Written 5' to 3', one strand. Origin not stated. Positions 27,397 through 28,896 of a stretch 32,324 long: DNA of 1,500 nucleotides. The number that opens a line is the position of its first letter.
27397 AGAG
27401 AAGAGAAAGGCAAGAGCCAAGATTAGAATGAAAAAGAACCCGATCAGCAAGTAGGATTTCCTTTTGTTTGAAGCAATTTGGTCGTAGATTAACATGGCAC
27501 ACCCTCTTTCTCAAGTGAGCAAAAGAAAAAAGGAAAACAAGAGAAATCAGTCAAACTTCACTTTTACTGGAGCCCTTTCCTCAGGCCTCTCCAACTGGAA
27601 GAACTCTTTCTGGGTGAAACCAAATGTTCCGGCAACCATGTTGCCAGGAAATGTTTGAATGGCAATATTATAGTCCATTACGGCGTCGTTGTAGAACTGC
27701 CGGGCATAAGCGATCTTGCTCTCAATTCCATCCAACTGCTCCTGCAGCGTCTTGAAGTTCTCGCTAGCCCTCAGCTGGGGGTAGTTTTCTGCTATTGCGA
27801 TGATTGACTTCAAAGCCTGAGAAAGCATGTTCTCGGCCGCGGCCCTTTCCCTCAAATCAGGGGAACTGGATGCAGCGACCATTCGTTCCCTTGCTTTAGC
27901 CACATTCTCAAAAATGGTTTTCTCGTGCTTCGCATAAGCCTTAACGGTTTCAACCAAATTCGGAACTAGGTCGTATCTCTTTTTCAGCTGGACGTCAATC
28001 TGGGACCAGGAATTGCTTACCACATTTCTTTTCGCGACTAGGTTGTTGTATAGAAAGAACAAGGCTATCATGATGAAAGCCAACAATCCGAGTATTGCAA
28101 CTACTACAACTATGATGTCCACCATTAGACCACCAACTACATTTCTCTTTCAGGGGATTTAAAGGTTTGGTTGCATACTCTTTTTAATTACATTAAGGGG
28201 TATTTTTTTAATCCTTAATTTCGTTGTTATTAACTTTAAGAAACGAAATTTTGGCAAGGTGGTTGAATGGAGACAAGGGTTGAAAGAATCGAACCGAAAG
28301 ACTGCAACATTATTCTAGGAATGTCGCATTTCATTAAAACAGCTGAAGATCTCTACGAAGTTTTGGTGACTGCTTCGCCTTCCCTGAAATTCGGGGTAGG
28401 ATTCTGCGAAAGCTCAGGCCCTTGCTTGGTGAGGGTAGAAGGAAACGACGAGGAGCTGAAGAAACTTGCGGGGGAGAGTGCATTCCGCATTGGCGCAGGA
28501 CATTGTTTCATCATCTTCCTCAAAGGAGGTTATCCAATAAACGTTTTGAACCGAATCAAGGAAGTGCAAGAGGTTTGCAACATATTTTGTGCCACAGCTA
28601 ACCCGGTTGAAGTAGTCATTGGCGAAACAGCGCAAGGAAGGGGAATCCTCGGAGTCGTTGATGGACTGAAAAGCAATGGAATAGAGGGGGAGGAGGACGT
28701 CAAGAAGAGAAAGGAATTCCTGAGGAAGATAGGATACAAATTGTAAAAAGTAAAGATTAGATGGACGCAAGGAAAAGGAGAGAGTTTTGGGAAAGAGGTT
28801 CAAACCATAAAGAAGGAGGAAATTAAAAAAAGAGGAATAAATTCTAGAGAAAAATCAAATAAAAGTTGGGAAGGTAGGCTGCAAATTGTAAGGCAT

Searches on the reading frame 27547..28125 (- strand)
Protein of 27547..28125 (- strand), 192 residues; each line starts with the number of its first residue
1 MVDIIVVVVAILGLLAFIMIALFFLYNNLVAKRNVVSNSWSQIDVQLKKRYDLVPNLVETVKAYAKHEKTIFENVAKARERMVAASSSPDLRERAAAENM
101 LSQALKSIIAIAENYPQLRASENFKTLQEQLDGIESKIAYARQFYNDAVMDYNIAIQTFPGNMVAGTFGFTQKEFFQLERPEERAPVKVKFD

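Call 36: search_protein_families(library=pfam, proteins=[window:27547-28125:-], max_evalue=0.00001)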
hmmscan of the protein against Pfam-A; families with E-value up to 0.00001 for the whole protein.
window:27547-28125:- (192 aa): 1 family
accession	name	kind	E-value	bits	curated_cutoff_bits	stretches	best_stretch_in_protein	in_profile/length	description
PF04011.17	LemA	-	3.3e-60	202.7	26.2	1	39-191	1-149/149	LemA family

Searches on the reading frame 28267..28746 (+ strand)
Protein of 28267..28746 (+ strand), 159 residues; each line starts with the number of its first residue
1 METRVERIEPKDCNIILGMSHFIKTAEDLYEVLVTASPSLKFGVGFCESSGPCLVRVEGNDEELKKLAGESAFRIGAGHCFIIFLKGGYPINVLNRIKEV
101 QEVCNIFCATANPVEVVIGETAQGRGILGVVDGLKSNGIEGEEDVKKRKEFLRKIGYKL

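Call 36: search_protein_families(library=pfam, proteins=[window:28267-28746:+], max_evalue=0.00001)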
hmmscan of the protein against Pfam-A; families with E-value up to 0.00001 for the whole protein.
window:28267-28746:+ (159 aa): 1 family
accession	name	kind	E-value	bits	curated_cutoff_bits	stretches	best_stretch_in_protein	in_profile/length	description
PF04008.19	Adenosine_kin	-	1.5e-73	246.1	25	1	9-158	5-154/154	Adenosine specific kinase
